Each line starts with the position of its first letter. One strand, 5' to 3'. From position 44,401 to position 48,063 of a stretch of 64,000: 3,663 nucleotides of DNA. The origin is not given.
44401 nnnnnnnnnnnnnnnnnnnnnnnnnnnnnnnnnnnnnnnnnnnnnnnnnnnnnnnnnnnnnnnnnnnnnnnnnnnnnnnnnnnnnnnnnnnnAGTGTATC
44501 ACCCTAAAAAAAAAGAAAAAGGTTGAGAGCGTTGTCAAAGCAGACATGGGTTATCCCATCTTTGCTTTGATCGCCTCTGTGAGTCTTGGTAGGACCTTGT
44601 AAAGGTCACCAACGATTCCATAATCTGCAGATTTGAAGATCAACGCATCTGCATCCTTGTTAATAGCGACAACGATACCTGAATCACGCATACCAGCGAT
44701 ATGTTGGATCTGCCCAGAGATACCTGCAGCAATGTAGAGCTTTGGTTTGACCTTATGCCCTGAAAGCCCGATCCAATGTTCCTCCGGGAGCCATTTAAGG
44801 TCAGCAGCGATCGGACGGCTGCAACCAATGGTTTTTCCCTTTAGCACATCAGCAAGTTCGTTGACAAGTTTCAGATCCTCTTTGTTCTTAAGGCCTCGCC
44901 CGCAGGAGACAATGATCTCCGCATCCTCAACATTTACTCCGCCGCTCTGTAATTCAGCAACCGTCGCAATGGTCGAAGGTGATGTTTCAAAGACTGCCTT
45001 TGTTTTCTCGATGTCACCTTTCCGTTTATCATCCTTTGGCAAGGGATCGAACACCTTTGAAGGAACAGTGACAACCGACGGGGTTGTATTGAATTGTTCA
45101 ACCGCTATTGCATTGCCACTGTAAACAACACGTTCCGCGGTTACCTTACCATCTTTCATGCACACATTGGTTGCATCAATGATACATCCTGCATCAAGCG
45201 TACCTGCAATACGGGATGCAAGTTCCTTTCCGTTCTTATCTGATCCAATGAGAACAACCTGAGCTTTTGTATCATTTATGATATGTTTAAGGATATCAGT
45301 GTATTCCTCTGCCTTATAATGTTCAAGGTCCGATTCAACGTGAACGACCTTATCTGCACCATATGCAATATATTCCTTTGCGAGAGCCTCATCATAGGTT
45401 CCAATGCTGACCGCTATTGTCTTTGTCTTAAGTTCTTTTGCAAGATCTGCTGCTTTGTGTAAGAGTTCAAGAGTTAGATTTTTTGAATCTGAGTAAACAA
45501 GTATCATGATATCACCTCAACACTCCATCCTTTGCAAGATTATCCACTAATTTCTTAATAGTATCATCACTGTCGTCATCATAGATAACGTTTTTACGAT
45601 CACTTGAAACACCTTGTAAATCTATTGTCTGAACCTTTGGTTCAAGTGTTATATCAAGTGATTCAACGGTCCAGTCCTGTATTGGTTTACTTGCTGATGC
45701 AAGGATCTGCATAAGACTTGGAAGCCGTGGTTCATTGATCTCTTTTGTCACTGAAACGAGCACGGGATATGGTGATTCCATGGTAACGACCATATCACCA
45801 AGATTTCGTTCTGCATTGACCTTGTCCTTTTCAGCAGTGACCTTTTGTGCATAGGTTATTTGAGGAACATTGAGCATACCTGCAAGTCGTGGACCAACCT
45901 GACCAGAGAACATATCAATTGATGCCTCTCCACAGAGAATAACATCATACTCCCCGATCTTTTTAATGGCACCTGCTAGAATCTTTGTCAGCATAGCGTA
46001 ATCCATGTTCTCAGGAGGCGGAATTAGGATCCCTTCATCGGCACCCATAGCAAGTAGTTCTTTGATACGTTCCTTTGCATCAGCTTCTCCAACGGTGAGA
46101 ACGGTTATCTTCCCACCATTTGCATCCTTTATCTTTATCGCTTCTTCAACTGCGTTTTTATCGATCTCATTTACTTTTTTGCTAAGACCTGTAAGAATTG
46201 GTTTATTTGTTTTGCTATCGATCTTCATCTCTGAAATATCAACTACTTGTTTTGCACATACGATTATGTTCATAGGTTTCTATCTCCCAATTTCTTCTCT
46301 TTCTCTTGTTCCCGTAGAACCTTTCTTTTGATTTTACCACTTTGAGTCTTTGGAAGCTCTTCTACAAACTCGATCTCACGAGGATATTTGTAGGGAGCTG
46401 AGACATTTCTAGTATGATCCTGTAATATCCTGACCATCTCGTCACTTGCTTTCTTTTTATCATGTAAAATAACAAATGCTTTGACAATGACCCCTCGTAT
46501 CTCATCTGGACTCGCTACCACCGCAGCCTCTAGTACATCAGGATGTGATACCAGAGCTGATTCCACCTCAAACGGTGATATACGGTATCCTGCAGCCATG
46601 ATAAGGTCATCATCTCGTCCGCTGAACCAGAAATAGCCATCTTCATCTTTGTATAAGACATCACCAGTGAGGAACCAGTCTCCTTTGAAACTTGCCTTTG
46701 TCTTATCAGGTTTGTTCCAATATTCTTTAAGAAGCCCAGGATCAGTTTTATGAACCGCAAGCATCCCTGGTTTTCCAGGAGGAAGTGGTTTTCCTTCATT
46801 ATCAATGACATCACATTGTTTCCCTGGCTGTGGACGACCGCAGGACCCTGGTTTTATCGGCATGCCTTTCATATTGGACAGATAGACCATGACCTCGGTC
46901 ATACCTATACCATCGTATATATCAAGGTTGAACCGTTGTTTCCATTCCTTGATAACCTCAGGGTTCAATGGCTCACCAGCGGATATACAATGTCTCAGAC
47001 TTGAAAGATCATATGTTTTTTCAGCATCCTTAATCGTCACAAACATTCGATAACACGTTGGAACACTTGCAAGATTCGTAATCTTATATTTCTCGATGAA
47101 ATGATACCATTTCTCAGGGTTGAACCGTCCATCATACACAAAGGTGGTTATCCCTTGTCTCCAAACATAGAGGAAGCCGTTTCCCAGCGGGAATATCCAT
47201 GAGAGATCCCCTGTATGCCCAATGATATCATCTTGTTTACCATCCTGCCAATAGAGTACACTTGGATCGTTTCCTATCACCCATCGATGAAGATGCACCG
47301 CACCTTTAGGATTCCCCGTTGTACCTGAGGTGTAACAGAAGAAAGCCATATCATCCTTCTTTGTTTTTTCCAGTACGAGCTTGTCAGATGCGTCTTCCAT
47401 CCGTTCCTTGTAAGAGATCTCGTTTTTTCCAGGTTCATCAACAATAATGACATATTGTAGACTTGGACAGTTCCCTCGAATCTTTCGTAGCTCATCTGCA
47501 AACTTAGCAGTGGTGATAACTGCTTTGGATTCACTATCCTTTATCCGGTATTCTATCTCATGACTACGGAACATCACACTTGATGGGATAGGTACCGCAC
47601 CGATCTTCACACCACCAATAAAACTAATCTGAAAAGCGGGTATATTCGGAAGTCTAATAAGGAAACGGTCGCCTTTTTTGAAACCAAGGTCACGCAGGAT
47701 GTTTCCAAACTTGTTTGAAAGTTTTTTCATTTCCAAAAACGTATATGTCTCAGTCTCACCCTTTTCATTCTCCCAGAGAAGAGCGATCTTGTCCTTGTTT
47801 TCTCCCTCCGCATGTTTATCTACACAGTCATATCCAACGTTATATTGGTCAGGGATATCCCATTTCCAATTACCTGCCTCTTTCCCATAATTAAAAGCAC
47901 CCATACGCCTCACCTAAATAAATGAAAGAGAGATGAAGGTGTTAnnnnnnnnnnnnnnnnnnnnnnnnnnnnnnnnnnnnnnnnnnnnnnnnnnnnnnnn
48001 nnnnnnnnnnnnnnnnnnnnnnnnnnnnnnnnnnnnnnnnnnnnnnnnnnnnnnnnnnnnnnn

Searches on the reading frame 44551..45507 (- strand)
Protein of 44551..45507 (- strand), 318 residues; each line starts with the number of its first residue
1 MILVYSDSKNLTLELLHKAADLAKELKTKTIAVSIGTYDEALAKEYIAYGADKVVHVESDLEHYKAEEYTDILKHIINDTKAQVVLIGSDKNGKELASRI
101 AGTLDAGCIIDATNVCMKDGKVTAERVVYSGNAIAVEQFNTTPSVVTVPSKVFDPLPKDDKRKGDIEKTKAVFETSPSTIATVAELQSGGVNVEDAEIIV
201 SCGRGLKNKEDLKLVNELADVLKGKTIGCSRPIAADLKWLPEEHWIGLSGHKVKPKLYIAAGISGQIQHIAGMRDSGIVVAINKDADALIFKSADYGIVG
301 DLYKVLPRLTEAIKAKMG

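Call 4: search_protein_families(library=pfam, proteins=[window:44551-45507:-])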
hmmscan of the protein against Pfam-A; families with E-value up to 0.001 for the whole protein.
window:44551-45507:- (318 aa): 2 families
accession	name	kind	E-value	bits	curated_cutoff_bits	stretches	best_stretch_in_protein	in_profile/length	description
PF01012.27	ETF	-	1.3e-37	129.8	26.7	1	9-171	14-178/181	Electron transfer flavoprotein domain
PF00766.25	ETF_alpha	-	2.5e-32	111.1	27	1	193-274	2-81/81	Electron transfer flavoprotein FAD-binding domain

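Call 6: search_protein_families(library=ncbifam, proteins=[window:44551-45507:-])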
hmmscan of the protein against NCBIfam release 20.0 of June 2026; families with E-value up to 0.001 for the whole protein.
window:44551-45507:- (318 aa): 5 families
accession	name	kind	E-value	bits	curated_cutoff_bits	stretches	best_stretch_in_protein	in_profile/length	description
NF008884.0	PRK11916.1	equivalog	7e-60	203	528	1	4-312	9-309/312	electron transfer flavoprotein subunit alpha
NF002889.0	PRK03363.1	equivalog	1.3e-59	202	549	1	3-313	8-311/313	electron transfer flavoprotein subunit alpha/FixB family protein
NF042970.1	AcrlCoAredClosAcrA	equivalog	2.1e-55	188.3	600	2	187-315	230-359/360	acryloyl-CoA reductase electron transfer subunit beta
NF038209.1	mft_etfA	equivalog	1.2e-30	106.9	240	1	35-311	30-300/303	mycofactocin-associated electron transfer flavoprotein alpha subunit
NF051845.1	EtFlavAlphaProt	equivalog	2.3e-29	102.6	600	1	14-316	110-402/406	electron transfer flavoprotein subunit alpha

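Call 21: search_solved_structures(query=window:44551-45507:-, max_evalue=1e-10)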
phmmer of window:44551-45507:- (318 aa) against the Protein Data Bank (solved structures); distinct sequences matched with E-value up to 1e-10: 14.
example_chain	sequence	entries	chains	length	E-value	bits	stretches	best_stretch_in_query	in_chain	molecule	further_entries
6fah_A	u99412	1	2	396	8.4e-53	182.5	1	12-313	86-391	Caffeyl-CoA reductase-Etf complex subunit CarE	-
5ol2_A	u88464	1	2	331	3.2e-52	180.6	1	10-313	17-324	Electron transfer flavoprotein large subunit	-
7qh2_A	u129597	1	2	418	6.6e-50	173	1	11-313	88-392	Lactate dehydrogenase (NAD(+),ferredoxin) subunit LctC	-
7koe_B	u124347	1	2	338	1.8e-49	171.6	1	11-314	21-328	Electron transfer flavoprotein, alpha subunit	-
4kpu_A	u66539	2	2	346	3.5e-43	151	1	10-315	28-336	Electron transfer flavoprotein alpha subunit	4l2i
1efv_A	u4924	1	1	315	7.4e-39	136.8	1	36-316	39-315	ELECTRON TRANSFER FLAVOPROTEIN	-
1t9g_R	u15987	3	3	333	9.1e-39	136.5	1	36-316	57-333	Electron transfer flavoprotein alpha-subunit, mitochondrial | Electron transfer flavoprotein alpha-subunit, mitochondrial precursor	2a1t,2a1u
1efp_A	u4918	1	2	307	6.4e-38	133.7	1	18-311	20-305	PROTEIN (ELECTRON TRANSFER FLAVOPROTEIN)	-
5ow0_A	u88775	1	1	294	9e-33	116.8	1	73-314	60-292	Electron transfer flavoprotein, alpha subunit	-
1o94_D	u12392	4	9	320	9.3e-30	106.9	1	7-309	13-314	ELECTRON TRANSFER FLAVOPROTEIN ALPHA-SUBUNIT | ELECTRON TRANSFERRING FLAVOPROTEIN ALPHA-SUBUNIT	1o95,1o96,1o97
3clu_D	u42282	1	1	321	2.8e-29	105.3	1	7-309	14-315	Electron transfer flavoprotein subunit alpha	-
3clt_D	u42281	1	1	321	5.1e-29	104.5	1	7-309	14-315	Electron transfer flavoprotein subunit alpha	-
3clr_D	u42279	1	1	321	7.1e-29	104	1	7-309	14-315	Electron transfer flavoprotein subunit alpha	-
3cls_D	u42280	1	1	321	1.2e-28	103.2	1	7-309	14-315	Electron transfer flavoprotein subunit alpha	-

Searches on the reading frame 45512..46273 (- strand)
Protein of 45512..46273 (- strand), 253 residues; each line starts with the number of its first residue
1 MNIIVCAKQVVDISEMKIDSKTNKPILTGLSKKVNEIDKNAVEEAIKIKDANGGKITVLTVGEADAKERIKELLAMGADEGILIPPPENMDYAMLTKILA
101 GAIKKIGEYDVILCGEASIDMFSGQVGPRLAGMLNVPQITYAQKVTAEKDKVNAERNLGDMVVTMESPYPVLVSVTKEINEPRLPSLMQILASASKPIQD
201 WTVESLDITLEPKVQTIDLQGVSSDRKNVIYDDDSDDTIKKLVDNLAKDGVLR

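Call 4: search_protein_families(library=pfam, proteins=[window:45512-46273:-])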
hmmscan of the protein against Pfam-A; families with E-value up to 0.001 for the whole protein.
window:45512-46273:- (253 aa): 1 family
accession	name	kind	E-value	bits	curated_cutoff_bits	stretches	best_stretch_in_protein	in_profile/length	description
PF01012.27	ETF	-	1.3e-37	129.8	26.7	1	31-204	10-179/181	Electron transfer flavoprotein domain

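Call 6: search_protein_families(library=ncbifam, proteins=[window:45512-46273:-])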
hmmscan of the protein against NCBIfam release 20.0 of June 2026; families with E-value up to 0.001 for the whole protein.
window:45512-46273:- (253 aa): 5 families
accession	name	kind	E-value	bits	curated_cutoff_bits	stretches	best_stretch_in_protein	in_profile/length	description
NF040731.1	flavo_sub_EftB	exception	8.5e-48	163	445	1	2-211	1-213/260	electron transfer flavoprotein subunit beta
NF008998.0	PRK12342.1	equivalog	3.6e-40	137.9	338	1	1-248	1-251/254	electron transfer flavoprotein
NF042971.1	AcrlCoAredClosAcrB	equivalog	1.7e-39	135.5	475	1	1-223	1-227/266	acryloyl-CoA reductase electron transfer subunit gamma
NF002888.0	PRK03359.1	subfamily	1.6e-36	126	219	1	1-248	1-254/256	putative electron transfer flavoprotein FixA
TIGR04503.1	mft_etfB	hypoth_equivalog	5.7e-18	65.3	200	1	29-204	25-216/290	mycofactocin-associated electron transfer flavoprotein beta subunit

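Call 22: search_solved_structures(query=window:45512-46273:-, max_evalue=1e-10, show_alignments=2)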
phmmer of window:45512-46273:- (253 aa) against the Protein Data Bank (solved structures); distinct sequences matched with E-value up to 1e-10: 10.
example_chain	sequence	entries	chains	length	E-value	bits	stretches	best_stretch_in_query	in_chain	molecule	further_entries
5ol2_B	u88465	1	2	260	2.3e-38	135.5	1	1-212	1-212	Electron transfer flavoprotein small subunit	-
6fah_B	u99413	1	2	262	4.1e-36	128.1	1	1-213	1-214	Caffeyl-CoA reductase-Etf complex subunit CarD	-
4kpu_B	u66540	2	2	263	1e-32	117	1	1-250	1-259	Electron transfer flavoprotein alpha/beta-subunit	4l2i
7qh2_B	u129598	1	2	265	1.1e-32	116.9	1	2-208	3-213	Lactate dehydrogenase (NAD(+),ferredoxin) subunit LctB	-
7koe_A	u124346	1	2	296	1.2e-24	90.7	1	2-213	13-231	Electron transfer flavoprotein, beta subunit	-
1efv_B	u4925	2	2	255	1.3e-24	90.5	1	2-241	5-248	ELECTRON TRANSFER FLAVOPROTEIN | Electron transfer flavoprotein beta-subunit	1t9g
2a1t_S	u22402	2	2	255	2.3e-24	89.7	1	2-241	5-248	Electron transfer flavoprotein beta-subunit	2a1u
1efp_B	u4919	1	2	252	1.1e-21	80.9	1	1-241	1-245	PROTEIN (ELECTRON TRANSFER FLAVOPROTEIN)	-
5ow0_B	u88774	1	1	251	8.1e-18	68.3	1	2-247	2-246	Electron transfer flavoprotein, beta subunit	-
1o94_C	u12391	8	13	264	2.6e-13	53.5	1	31-208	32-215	ELECTRON TRANSFER FLAVOPROTEIN BETA-SUBUNIT | ELECTRON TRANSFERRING FLAVOPROTEIN BETA-SUBUNIT | Electron transfer flavoprotein subunit beta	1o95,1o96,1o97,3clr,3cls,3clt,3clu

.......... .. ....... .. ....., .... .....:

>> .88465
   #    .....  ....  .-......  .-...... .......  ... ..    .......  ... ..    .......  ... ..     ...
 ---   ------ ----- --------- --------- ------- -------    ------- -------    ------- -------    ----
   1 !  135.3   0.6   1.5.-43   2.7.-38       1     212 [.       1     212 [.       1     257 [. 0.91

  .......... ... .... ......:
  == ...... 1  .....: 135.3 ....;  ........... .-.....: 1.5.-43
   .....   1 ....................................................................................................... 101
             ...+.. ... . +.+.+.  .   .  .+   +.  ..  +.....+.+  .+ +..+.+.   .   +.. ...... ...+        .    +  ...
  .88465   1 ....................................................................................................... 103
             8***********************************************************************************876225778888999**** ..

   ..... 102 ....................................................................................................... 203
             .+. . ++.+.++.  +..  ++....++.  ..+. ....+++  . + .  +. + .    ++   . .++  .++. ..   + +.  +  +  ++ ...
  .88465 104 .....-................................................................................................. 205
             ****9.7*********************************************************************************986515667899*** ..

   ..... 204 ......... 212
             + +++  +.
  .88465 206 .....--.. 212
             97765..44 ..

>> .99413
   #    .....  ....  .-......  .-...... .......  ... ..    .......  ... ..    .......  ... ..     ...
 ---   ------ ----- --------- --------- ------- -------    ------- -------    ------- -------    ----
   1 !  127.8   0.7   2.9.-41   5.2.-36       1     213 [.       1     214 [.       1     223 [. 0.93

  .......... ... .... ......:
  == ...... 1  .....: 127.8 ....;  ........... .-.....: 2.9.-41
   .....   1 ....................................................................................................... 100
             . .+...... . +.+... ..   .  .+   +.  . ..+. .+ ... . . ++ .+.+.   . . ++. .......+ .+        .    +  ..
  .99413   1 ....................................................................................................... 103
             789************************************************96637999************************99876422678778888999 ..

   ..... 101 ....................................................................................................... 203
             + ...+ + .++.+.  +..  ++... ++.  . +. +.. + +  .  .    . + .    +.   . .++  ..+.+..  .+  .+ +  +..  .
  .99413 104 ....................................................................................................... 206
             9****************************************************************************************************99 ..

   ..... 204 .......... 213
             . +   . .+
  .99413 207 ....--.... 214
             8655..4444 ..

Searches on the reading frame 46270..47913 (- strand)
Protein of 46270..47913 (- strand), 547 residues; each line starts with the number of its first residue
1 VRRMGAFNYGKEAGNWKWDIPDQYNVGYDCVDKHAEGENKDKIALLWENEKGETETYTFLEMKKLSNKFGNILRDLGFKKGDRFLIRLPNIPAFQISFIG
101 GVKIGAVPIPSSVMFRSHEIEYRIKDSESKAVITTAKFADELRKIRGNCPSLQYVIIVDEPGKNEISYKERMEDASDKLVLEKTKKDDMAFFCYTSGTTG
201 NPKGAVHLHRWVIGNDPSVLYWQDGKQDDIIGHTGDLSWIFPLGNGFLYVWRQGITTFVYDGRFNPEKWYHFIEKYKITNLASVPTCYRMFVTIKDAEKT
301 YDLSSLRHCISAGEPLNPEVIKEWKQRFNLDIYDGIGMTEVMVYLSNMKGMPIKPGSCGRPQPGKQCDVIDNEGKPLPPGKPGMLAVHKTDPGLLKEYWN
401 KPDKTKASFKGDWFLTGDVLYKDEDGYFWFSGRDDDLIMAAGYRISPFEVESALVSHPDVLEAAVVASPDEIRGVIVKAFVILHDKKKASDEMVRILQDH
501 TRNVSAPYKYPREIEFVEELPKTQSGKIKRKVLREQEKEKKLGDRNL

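Call 4: search_protein_families(library=pfam, proteins=[window:46270-47913:-])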
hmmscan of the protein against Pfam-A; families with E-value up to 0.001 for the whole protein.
window:46270-47913:- (547 aa): 2 families
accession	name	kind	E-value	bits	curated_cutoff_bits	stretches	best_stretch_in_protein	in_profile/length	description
PF00501.34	AMP-binding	-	2.5e-79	267.3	29.9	1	34-399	4-384/384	AMP-binding enzyme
PF13193.12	AMP-binding_C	-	8.2e-23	81.6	24.5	1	449-527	1-76/76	AMP-binding enzyme C-terminal domain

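Call 6: search_protein_families(library=ncbifam, proteins=[window:46270-47913:-])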
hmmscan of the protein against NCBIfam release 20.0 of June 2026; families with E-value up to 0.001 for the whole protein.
window:46270-47913:- (547 aa): 104 families (the best 25 are shown)
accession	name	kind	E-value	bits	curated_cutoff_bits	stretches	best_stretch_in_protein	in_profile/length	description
NF047394.1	AcylCoAsynMbcS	equivalog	4.5e-167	556.8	850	1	21-541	9-524/525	acyl-CoA synthetase MbcS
NF003313.0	PRK04319.1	equivalog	1.5e-154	515.4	729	1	6-544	25-568/574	acetate--CoA ligase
TIGR02262.1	benz_CoA_lig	subfamily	3.9e-106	355.8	375.25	1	23-535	2-507/508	benzoate-CoA ligase family protein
NF004837.0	PRK06187.1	subfamily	3.8e-104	348.8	476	1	33-541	15-526/531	long-chain-fatty-acid--CoA ligase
TIGR02188.1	Ac_CoA_lig_AcsA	equivalog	4.9e-103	345.5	724.95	1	14-541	46-610/629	acetate--CoA ligase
NF001208.0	PRK00174.1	subfamily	5.6e-102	342.1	657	1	13-544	66-628/649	acetate--CoA ligase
NF053567.1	HBDA_AROS1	equivalog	1.2e-82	278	1000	1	56-538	39-520/523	3-hydroxybenzoate--CoA ligase HbdA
NF006181.0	PRK08314.1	subfamily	1.8e-81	274.1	705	2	166-541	184-558/563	long-chain-fatty-acid--CoA ligase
NF006182.0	PRK08316.1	subfamily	4.1e-78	263.2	663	1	38-539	23-519/523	fatty acyl-CoA synthetase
NF005702.0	PRK07514.1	subfamily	1.9e-75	254.2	558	1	48-539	23-502/506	malonyl-CoA synthase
NF004822.0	PRK06178.1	equivalog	4e-73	246.9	782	2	172-539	198-569/571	acyl-CoA synthetase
NF005676.0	PRK07470.1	equivalog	9.4e-72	242.3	774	1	38-540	32-532/544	acyl-CoA synthetase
NF005307.0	PRK06839.1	equivalog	1.8e-70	238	748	1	40-539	16-495/496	o-succinylbenzoate--CoA ligase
NF005220.0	PRK06710.1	equivalog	6.1e-70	235.9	1116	2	182-541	201-557/563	long-chain-fatty-acid--CoA ligase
NF006523.0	PRK08974.1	equivalog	1.5e-68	231.3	884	2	178-541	197-557/561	long-chain-fatty-acid--CoA ligase FadD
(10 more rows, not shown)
